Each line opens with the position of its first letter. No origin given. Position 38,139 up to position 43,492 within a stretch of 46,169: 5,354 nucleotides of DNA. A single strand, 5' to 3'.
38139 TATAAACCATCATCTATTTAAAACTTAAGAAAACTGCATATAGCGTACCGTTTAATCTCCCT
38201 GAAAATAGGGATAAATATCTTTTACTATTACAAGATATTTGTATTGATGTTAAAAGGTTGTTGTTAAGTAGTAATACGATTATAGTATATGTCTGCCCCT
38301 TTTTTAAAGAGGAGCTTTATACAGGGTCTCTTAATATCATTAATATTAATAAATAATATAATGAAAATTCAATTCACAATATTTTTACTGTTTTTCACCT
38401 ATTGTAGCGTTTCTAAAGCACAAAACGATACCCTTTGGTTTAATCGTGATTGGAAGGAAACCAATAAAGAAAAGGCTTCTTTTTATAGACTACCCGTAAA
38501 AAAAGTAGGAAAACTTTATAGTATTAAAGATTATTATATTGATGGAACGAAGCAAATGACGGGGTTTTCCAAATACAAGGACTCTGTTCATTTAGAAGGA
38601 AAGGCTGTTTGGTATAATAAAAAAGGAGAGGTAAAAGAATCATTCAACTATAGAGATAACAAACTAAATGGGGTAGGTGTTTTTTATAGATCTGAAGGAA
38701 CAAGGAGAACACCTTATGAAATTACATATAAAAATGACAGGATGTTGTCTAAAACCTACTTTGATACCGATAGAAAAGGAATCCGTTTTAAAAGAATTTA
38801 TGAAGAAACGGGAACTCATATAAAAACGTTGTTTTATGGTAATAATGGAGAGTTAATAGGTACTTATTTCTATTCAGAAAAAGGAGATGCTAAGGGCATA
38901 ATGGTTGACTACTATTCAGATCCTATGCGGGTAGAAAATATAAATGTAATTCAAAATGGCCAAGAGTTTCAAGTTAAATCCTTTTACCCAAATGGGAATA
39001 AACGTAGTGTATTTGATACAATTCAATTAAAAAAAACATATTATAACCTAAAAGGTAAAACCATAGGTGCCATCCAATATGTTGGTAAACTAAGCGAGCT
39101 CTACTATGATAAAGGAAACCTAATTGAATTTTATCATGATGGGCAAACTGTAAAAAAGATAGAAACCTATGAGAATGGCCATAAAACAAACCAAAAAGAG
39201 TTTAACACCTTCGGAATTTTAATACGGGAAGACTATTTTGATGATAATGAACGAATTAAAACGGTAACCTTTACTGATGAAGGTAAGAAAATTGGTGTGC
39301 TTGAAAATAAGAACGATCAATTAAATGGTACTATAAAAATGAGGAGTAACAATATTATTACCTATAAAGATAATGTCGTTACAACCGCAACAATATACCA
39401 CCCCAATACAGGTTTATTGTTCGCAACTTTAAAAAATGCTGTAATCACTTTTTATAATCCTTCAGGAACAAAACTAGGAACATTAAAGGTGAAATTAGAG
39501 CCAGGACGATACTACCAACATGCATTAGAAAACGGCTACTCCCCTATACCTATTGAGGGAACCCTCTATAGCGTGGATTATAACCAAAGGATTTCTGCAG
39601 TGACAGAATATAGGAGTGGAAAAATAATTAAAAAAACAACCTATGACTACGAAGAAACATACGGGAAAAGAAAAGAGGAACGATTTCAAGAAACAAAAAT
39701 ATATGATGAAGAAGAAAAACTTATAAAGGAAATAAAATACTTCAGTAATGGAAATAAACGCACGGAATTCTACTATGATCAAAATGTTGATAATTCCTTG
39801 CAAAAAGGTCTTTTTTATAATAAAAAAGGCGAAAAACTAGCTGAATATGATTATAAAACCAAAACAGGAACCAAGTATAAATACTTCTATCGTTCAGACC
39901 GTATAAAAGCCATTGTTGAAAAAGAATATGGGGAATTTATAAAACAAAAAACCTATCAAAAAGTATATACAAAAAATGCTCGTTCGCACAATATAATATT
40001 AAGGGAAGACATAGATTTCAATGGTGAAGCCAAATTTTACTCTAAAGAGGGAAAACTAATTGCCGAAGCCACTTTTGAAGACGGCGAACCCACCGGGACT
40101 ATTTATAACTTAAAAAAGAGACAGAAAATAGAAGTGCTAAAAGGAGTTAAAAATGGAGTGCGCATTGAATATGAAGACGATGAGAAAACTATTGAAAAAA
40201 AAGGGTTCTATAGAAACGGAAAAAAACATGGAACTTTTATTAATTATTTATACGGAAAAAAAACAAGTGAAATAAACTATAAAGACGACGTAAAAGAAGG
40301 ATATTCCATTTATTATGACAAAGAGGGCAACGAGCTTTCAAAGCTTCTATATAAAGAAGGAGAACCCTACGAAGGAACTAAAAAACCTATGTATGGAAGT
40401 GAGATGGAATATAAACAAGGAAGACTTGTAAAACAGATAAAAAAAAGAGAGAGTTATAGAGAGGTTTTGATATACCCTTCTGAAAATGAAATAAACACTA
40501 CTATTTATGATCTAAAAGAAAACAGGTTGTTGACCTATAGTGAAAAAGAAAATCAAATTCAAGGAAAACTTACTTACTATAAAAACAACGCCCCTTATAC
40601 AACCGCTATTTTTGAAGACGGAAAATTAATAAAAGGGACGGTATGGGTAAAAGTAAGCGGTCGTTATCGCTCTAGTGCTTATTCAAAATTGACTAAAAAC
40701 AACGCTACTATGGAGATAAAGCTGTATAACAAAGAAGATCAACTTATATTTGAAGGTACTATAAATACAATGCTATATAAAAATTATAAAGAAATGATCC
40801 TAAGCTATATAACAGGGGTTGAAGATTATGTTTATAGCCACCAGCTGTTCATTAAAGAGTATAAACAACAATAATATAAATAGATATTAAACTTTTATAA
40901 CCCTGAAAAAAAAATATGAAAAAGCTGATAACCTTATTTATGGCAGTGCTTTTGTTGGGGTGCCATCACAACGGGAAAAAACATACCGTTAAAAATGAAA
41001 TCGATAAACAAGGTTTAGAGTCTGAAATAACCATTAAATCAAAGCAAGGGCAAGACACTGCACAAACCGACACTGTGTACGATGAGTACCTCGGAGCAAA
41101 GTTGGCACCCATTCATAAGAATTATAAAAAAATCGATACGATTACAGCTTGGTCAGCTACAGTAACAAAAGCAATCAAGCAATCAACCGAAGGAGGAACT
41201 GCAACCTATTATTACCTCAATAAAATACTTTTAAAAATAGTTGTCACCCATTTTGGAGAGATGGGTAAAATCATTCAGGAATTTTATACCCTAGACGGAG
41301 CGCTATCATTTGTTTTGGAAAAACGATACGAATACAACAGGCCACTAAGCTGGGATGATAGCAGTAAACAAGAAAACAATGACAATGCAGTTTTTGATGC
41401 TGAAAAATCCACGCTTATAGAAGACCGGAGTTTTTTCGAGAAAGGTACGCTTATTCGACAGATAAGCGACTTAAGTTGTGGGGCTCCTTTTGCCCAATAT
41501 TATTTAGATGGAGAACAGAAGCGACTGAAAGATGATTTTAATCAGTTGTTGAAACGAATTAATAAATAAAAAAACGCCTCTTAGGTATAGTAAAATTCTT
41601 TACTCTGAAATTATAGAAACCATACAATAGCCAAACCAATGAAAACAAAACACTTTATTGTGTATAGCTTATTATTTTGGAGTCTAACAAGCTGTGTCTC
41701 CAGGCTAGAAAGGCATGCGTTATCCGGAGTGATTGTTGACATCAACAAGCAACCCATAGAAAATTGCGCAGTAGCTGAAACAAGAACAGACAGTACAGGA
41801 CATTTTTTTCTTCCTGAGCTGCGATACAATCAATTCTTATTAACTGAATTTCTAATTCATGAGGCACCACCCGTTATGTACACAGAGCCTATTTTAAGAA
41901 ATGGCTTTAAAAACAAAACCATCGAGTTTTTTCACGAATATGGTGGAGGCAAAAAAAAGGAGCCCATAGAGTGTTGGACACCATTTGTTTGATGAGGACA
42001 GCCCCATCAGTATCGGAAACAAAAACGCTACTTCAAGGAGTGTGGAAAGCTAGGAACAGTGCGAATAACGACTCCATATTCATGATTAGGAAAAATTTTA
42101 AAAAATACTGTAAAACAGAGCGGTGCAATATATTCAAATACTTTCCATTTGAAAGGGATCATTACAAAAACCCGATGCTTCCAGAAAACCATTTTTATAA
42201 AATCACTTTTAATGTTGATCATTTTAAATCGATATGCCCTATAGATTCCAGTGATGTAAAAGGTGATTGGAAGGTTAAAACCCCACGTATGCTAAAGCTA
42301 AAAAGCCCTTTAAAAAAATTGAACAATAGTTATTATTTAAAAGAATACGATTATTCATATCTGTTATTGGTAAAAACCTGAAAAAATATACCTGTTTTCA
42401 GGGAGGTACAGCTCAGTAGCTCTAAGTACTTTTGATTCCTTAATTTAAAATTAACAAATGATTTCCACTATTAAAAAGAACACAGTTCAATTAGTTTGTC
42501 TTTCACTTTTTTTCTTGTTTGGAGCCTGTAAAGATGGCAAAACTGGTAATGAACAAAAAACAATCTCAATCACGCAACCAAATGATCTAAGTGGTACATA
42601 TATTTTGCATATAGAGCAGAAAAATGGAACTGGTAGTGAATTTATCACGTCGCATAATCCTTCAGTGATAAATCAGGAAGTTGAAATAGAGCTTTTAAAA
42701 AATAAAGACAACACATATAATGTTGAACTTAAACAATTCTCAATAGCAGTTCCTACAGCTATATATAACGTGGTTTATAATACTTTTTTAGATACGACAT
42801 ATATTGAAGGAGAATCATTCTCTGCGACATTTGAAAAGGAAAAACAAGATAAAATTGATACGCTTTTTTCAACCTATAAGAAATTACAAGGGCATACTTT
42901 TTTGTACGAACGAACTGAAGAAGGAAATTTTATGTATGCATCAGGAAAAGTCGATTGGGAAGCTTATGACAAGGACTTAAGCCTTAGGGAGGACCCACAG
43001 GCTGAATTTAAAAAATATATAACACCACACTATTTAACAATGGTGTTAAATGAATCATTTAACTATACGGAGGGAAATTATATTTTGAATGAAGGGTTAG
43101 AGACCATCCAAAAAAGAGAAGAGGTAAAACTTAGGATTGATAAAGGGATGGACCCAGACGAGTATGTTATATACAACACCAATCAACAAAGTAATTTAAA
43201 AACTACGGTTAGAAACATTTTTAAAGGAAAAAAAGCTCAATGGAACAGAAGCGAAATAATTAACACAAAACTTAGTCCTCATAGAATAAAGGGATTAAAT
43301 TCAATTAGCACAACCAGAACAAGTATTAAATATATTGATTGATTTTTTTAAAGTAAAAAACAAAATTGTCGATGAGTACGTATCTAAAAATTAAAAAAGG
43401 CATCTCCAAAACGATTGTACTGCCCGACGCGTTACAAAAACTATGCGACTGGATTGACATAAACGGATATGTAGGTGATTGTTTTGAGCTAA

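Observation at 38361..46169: Same-strand island of secreted, lipoprotein and immunity-type genes (YwqK/MORN-repeat giant, SUKH-like, LRR) with no cognate toxin in the window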

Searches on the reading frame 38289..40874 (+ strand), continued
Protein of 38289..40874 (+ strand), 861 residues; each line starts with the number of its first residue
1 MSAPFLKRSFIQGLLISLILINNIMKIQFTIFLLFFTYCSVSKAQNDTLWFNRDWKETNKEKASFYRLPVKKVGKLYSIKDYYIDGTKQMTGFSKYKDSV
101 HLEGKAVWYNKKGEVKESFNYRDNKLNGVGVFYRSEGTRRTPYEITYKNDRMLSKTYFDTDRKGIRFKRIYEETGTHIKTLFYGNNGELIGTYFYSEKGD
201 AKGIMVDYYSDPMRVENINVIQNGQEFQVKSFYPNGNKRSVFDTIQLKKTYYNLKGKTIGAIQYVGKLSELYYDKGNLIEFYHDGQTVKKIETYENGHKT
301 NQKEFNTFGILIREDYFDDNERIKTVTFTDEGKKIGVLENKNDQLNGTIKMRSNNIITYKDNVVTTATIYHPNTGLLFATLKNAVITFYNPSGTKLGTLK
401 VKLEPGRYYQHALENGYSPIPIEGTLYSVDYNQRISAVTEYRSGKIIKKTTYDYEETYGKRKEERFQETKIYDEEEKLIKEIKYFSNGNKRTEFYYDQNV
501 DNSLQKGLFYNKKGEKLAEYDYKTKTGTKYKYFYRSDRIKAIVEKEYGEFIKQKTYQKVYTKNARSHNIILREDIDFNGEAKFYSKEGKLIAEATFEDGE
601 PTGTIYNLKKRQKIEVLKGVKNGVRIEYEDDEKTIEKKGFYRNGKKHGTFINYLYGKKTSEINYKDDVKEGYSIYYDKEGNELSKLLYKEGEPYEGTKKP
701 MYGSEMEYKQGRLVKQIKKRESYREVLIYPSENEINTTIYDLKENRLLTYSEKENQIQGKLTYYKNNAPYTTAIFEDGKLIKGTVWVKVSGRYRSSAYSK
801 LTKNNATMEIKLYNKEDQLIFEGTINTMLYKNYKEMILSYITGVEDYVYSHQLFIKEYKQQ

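Call 83: search_protein_families(library=pfam, proteins=[L002:12623-13696:+, L002:17479-18549:+], max_evalue=0.01)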
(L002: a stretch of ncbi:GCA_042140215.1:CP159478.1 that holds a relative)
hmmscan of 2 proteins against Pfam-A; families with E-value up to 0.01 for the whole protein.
L002:12623-13696:+ (357 aa): 0 families

L002:17479-18549:+ (356 aa): 0 families

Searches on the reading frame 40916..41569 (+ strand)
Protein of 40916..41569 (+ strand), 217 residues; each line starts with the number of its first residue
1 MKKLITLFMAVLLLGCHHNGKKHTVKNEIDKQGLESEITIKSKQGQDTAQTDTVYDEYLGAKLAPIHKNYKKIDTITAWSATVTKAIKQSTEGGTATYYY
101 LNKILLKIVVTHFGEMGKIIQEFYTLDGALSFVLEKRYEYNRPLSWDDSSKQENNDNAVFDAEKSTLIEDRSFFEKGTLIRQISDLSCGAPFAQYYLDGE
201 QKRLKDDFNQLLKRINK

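Call 7: search_protein_families(library=pfam, proteins=[window:40916-41569:+], max_evalue=0.1)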
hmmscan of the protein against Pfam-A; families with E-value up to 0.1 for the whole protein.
window:40916-41569:+ (217 aa): 0 families

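Call 8: search_protein_families(library=ncbifam, proteins=[window:40916-41569:+], max_evalue=0.1)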
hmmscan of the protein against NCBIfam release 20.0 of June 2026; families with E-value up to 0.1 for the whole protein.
window:40916-41569:+ (217 aa): 2 families
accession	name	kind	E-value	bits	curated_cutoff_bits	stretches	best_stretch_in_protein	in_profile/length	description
NF047408.1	SA0632_fam_LP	equivalog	0.011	15.3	70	1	1-31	1-33/68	SA0632 family lipoprotein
NF058647.1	lipo_LytA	equivalog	0.028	14.6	110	1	1-45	1-46/107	acidic lipoprotein LytA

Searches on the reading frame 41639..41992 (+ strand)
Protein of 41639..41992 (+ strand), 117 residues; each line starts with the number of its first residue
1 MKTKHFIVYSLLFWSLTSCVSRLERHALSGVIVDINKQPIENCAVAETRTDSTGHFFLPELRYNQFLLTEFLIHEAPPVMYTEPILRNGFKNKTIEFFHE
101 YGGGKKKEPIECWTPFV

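Call 7: search_protein_families(library=pfam, proteins=[window:41639-41992:+], max_evalue=0.1)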
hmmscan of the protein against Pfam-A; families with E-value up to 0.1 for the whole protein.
window:41639-41992:+ (117 aa): 1 family
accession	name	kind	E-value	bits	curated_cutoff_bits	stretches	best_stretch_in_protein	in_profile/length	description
PF13620.12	CarboxypepD_reg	-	0.061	14.1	32.3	0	28-63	2-47/82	Carboxypeptidase regulatory-like domain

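Call 8: search_protein_families(library=ncbifam, proteins=[window:41639-41992:+], max_evalue=0.1)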
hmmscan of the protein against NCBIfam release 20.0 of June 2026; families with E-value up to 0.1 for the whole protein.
window:41639-41992:+ (117 aa): 0 families

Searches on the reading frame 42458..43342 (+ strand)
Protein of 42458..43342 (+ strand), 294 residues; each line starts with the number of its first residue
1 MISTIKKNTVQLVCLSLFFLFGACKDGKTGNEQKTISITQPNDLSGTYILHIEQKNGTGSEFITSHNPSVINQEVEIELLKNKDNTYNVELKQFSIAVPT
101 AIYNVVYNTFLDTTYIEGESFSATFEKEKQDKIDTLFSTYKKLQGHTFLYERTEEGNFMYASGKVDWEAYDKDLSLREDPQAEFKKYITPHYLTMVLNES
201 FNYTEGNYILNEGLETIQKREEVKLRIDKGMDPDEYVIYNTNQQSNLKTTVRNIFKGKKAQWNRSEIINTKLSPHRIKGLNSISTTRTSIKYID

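Call 7: search_protein_families(library=pfam, proteins=[window:42458-43342:+], max_evalue=0.1)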
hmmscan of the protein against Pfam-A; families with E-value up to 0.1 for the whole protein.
window:42458-43342:+ (294 aa): 1 family
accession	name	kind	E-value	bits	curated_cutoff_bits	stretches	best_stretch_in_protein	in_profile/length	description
PF13944.12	Calycin_like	-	0.0012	19.6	30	1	69-167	18-108/124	Calycin-like beta-barrel domain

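Call 8: search_protein_families(library=ncbifam, proteins=[window:42458-43342:+], max_evalue=0.1)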
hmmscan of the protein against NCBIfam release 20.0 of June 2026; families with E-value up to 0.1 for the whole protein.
window:42458-43342:+ (294 aa): 1 family
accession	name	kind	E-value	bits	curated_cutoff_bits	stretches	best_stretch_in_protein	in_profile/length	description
NF045589.1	Cterm_S41_CtpB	exception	0.0088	14.7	633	1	71-138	178-245/416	carboxyl-terminal processing protease CtpB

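Call 49: search_protein_families(library=padloc, proteins=[window:42458-43342:+], max_evalue=0.01)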
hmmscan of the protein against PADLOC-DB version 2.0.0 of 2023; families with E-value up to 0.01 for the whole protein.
window:42458-43342:+ (294 aa): 0 families
